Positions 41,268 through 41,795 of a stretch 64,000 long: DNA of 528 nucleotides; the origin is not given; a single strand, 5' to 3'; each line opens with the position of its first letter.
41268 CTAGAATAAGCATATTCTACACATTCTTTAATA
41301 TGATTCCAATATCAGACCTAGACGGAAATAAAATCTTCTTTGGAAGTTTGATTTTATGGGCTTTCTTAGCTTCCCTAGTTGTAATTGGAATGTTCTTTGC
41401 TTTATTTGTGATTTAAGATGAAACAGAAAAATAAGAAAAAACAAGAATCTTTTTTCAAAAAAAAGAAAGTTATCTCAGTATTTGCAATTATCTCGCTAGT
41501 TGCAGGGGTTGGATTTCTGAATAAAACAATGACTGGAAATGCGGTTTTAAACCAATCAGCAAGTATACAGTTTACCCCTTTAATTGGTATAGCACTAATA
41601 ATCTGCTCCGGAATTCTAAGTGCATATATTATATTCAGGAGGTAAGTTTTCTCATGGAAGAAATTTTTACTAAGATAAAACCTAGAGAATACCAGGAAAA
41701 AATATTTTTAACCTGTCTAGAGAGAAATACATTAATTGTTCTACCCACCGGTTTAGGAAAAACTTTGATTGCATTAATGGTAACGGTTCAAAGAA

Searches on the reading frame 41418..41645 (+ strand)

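Call 6: search_protein_families(library=pfam, proteins=[window:41418-41645:+], max_evalue=1)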
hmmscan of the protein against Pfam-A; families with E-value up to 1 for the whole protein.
window:41418-41645:+ (75 aa): 3 families
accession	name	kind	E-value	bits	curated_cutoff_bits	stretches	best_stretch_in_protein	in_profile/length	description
PF20990.2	DUF2207_C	-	0.066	13.4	33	1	6-71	119-185/247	Predicted membrane protein (DUF2207) C-terminal domain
PF10864.13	DUF2663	-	0.12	13.2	25.2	1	4-51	7-55/127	Protein of unknown function (DUF2663)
PF25425.1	YfjL_N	-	0.14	13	27.8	1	15-48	1-34/97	YfjL-like, N-terminal domain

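Call 7: search_protein_families(library=ncbifam, proteins=[window:41418-41645:+], max_evalue=1)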
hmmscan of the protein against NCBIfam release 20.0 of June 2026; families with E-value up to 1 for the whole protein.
window:41418-41645:+ (75 aa): 5 families
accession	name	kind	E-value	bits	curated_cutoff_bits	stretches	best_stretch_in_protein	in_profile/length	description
NF001393.0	PRK00281.2-4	equivalog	0.0032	17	284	1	2-69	135-204/266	undecaprenyl-diphosphate phosphatase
NF007160.0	PRK09598.1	equivalog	0.014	13.7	561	1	23-74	88-140/523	phosphoethanolamine--lipid A transferase EptA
NF033632.1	SLATT_4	domain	0.018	14.9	55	1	7-72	18-75/154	SLATT domain-containing protein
NF041109.1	VF_TspB_C_term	domain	0.11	12.6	24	1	52-74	27-49/51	virulence factor TspB C-terminal domain-related protein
NF046000.1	MAG1210_fam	subfamily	0.12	10.9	275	1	3-72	49-116/550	MAG1210 family protein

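Call 74: search_protein_families(library=padloc, proteins=[window:41418-41645:+], max_evalue=0.01)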
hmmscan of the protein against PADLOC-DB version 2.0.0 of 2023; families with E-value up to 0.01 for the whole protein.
window:41418-41645:+ (75 aa): 0 families
